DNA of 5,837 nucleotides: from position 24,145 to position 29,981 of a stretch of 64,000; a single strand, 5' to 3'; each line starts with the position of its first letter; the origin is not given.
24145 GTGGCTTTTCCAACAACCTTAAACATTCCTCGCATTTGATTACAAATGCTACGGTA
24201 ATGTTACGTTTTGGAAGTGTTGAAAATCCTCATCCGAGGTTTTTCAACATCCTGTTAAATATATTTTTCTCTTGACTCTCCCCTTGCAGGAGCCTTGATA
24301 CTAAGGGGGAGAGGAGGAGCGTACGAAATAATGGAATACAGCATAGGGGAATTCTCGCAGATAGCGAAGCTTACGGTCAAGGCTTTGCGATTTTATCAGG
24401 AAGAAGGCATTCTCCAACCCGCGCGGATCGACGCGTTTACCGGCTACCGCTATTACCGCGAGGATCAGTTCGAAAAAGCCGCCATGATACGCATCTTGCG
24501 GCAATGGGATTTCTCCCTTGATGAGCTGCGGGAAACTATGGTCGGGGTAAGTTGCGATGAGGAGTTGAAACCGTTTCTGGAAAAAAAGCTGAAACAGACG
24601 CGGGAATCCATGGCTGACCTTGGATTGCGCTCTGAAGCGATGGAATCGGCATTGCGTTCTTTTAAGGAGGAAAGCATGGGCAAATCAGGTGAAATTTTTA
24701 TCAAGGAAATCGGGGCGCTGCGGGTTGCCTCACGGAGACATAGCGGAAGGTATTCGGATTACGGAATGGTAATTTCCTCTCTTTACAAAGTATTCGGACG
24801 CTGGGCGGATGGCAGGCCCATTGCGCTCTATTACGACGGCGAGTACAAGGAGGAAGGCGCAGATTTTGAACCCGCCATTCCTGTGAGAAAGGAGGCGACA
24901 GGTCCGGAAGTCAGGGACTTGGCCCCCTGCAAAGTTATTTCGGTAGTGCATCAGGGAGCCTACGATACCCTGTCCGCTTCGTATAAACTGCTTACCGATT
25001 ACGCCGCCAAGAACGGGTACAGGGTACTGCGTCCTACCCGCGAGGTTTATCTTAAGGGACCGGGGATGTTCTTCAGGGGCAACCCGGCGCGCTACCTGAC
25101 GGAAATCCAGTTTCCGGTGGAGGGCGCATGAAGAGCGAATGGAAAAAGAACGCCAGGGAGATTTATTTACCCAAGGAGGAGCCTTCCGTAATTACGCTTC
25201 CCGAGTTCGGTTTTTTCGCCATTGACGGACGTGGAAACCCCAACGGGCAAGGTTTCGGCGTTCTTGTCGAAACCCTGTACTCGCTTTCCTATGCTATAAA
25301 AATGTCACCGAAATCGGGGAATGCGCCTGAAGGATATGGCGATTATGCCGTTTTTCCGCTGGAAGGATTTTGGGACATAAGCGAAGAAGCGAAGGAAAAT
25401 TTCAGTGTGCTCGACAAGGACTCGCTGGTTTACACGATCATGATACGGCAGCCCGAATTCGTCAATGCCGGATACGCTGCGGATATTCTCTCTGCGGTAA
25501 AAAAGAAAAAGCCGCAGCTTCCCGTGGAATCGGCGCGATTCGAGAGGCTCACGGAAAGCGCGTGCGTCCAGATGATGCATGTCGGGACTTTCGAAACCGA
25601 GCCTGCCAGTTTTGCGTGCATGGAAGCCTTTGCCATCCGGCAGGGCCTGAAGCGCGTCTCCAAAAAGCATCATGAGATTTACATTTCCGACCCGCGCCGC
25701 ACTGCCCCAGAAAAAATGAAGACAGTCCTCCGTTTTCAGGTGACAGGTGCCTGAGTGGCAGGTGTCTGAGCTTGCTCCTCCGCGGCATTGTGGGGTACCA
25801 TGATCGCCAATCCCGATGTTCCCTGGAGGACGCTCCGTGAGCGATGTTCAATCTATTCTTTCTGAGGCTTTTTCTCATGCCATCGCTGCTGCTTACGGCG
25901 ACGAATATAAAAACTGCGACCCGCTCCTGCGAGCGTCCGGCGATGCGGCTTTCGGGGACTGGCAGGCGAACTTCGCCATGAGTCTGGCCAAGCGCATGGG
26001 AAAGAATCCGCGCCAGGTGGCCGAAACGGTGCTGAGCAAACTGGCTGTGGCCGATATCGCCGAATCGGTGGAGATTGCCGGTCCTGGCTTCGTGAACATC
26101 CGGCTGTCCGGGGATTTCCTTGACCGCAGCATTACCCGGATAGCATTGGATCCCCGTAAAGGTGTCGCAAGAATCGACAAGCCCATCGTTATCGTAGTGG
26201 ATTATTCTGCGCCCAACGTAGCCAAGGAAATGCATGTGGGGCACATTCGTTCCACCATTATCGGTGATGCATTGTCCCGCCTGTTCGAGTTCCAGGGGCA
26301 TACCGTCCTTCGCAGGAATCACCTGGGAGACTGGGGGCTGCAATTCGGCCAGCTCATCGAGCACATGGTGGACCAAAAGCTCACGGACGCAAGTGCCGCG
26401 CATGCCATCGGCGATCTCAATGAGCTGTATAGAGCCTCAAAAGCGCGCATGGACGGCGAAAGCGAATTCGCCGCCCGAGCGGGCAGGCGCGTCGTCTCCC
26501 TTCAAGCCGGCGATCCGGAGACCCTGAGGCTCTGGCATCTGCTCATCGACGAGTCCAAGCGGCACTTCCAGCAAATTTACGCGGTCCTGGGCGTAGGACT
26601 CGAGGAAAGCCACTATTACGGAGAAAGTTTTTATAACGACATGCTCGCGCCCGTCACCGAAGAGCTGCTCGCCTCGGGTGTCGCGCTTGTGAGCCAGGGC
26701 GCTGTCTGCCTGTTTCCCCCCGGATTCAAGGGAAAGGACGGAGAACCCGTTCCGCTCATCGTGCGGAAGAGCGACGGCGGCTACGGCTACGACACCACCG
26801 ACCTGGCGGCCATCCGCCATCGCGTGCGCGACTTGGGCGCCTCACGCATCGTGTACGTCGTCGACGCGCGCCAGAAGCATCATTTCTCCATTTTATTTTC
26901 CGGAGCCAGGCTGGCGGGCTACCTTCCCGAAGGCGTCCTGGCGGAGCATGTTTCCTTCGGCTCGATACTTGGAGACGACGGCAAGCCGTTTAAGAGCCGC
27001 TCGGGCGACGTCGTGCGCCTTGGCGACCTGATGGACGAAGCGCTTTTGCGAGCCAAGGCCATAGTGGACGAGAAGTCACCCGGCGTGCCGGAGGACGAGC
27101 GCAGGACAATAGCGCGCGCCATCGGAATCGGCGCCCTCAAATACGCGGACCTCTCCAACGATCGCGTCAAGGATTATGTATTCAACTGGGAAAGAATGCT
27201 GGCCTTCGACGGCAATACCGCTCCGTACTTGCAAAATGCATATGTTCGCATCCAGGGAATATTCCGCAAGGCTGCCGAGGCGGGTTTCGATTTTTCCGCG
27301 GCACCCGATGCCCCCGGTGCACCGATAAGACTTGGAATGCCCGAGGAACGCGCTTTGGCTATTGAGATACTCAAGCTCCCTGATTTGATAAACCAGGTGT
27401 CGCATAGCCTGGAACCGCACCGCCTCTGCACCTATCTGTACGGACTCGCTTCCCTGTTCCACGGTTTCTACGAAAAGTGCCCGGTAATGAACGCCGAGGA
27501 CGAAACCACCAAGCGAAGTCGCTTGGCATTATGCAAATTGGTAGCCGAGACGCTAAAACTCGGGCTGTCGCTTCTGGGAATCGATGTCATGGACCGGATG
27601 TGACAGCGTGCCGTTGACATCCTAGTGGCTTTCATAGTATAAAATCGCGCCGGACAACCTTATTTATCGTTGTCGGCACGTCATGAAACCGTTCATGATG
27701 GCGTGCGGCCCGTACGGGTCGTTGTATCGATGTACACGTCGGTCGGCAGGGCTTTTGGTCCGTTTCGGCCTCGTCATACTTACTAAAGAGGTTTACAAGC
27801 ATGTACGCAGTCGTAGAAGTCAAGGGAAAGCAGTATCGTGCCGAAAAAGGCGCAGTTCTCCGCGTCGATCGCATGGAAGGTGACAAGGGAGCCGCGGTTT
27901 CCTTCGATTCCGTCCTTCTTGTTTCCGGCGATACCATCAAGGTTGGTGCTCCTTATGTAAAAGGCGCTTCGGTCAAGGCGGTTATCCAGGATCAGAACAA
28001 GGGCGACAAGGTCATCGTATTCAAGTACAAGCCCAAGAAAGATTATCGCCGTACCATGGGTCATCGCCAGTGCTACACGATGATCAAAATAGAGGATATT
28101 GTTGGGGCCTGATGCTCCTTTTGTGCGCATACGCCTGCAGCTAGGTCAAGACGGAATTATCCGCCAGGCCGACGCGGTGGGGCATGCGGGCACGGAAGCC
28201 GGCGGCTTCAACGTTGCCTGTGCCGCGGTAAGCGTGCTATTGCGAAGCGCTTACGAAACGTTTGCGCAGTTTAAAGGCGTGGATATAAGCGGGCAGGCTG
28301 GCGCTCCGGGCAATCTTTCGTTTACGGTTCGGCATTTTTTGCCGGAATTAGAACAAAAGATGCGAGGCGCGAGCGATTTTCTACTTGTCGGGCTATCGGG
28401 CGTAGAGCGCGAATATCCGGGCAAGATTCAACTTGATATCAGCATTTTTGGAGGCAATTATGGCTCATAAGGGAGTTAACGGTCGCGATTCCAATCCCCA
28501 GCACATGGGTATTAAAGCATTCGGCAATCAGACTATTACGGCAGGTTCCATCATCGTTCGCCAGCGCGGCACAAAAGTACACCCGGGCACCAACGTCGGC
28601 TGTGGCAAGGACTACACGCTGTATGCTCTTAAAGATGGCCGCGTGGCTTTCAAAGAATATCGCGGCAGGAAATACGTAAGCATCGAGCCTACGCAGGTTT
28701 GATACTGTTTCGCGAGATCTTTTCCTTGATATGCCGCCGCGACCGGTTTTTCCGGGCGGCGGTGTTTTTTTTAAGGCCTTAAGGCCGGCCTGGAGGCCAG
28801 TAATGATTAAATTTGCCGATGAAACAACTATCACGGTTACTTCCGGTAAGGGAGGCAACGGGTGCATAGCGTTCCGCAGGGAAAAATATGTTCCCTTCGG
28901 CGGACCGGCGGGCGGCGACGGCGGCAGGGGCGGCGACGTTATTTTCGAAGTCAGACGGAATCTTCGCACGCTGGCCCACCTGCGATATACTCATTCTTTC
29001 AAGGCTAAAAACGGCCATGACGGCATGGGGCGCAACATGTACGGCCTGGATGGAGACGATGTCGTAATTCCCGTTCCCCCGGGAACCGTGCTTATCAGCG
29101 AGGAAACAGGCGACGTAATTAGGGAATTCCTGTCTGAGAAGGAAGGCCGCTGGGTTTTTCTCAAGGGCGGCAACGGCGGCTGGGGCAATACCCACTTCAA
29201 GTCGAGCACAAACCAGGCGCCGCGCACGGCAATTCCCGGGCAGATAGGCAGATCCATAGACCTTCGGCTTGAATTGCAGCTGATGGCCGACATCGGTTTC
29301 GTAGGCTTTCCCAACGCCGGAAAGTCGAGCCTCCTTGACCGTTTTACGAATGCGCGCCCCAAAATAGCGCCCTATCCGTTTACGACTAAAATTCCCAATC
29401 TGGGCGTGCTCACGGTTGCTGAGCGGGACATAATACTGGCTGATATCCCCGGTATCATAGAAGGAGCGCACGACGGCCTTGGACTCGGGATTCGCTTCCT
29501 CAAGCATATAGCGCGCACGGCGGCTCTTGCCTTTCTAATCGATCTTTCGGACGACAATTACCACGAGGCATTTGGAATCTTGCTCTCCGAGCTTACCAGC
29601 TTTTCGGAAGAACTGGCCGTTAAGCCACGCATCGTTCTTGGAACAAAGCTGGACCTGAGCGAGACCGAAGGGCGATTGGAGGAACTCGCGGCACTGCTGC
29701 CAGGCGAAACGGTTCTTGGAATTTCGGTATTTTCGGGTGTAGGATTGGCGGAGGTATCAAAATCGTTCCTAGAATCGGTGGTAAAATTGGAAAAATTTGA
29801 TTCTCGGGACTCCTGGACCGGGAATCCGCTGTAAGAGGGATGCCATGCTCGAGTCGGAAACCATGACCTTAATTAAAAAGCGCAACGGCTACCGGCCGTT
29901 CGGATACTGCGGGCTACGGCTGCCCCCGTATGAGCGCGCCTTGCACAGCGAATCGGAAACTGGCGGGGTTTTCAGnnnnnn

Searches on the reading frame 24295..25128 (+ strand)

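Call 62: search_protein_families(library=pfam, proteins=[window:24295-25128:+], max_evalue=0.00001)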
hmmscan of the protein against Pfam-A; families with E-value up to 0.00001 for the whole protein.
window:24295-25128:+ (278 aa): 3 families
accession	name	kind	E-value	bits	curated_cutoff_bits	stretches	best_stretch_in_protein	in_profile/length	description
PF13411.12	MerR_1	-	5.2e-15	55.7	21.6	1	15-82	1-66/69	MerR HTH family regulatory protein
PF06445.20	GyrI-like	-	3e-13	50.7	26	1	133-275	2-154/155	GyrI-like small molecule binding domain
PF00376.29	MerR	-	3.4e-09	36.8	28.2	1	16-54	1-38/38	MerR family regulatory protein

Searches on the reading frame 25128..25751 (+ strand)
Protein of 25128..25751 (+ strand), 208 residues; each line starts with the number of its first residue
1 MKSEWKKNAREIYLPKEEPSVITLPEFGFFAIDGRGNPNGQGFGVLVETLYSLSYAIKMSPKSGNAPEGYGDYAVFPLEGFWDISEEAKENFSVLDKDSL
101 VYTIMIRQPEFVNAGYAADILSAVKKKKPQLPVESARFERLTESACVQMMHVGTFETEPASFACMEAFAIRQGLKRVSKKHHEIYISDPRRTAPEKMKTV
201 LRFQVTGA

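Call 62: search_protein_families(library=pfam, proteins=[window:25128-25751:+], max_evalue=0.00001)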
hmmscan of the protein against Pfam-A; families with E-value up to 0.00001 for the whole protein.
window:25128-25751:+ (208 aa): 1 family
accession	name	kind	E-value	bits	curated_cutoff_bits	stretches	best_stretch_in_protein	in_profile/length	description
PF06445.20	GyrI-like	-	1.4e-13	51.8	26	1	18-203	2-152/155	GyrI-like small molecule binding domain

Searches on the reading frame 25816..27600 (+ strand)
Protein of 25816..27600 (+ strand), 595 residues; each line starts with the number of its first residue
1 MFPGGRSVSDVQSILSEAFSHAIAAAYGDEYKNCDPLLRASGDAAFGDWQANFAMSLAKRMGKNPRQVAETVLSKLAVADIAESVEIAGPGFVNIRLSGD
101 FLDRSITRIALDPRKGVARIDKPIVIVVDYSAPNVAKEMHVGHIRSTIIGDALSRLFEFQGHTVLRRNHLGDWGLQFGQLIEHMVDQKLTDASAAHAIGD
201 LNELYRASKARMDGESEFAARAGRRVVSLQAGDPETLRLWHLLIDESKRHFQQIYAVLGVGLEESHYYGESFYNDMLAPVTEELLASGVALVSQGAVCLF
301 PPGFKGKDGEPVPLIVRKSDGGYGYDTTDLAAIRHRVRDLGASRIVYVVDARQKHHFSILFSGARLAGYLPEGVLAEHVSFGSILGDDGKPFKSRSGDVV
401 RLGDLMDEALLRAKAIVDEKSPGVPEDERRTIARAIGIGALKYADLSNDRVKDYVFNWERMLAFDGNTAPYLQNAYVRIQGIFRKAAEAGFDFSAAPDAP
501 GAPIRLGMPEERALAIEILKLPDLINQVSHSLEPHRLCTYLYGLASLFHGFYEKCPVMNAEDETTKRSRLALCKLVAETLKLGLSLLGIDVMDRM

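Call 62: search_protein_families(library=pfam, proteins=[window:25816-27600:+], max_evalue=0.00001)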
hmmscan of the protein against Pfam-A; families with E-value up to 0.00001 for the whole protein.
window:25816-27600:+ (595 aa): 3 families
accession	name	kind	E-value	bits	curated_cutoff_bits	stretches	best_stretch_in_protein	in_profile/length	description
PF00750.26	tRNA-synt_1d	-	2.5e-111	372.5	23.3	1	122-458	18-349/349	tRNA synthetases class I (R), catalytic domain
PF05746.21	DALR_1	-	2.1e-34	118.5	22.3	1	472-595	1-117/117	DALR anticodon binding domain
PF03485.21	Arg_tRNA_synt_N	-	5.7e-21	75.4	21.5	1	15-97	3-85/85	Arginyl tRNA synthetase N terminal domain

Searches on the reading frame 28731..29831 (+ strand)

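Call 62: search_protein_families(library=pfam, proteins=[window:28731-29831:+], max_evalue=0.00001)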
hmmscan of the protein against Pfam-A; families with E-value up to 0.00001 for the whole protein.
window:28731-29831:+ (367 aa): 3 families
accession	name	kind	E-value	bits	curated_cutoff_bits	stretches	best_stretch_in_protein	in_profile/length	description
PF01018.28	GTP1_OBG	-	4e-57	192.6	27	1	30-184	2-155/155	GTP1/OBG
PF01926.29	MMR_HSR1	-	3.6e-22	79.1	21.9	1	188-303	2-110/113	50S ribosome-binding GTPase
PF02421.24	FeoB_N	-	5.9e-07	29.6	27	1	188-242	3-57/156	Ferrous iron transport protein B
